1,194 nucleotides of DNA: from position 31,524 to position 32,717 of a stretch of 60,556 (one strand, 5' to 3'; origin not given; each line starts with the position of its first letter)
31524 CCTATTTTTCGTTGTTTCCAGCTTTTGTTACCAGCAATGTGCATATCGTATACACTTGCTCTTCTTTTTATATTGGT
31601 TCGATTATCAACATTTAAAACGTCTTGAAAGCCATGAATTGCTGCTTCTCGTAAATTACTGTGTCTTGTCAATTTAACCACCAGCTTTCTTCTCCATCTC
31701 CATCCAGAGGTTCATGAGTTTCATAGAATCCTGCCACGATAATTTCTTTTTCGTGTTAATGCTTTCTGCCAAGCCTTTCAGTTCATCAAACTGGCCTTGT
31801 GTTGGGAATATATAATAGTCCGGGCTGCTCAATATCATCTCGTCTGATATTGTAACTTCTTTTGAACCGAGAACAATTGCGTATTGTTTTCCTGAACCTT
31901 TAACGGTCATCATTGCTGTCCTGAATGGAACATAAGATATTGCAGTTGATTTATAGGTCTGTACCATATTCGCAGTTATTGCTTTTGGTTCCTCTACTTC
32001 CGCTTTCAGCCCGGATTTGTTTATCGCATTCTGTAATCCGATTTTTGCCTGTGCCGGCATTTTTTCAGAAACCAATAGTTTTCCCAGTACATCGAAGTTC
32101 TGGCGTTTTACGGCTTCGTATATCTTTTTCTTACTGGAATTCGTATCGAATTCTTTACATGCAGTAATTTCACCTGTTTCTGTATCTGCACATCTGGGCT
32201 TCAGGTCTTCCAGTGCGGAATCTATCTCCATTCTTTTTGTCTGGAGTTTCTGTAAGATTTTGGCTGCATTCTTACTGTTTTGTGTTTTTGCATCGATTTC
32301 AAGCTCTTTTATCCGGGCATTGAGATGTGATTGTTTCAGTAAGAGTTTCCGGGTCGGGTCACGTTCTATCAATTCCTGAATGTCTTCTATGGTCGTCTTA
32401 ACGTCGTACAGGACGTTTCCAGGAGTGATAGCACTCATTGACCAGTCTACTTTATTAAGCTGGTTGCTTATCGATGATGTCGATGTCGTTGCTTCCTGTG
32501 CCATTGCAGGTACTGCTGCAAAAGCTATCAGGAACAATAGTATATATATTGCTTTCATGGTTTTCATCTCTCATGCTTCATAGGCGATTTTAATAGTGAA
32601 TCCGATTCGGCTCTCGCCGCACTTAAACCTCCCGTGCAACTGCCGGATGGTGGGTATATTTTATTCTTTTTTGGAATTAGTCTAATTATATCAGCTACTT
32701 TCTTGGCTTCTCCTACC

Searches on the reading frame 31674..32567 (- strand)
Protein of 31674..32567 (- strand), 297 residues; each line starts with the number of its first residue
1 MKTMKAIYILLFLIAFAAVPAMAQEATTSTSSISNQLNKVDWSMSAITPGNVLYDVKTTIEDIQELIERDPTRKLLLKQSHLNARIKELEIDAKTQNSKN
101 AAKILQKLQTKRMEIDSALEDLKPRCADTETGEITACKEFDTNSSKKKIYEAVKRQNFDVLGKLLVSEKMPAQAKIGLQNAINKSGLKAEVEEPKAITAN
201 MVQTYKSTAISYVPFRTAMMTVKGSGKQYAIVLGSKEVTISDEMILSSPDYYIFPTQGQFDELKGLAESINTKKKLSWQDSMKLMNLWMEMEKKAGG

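Call 59: search_protein_families(library=pfam, proteins=[window:31674-32567:-], max_evalue=0.01)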
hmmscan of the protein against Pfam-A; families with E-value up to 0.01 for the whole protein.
window:31674-32567:- (297 aa): 1 family
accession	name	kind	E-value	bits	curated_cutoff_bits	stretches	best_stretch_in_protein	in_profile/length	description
PF18915.5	DUF5667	-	3.5e-10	40.6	27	1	47-136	2-77/99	Domain of unknown function (DUF5667)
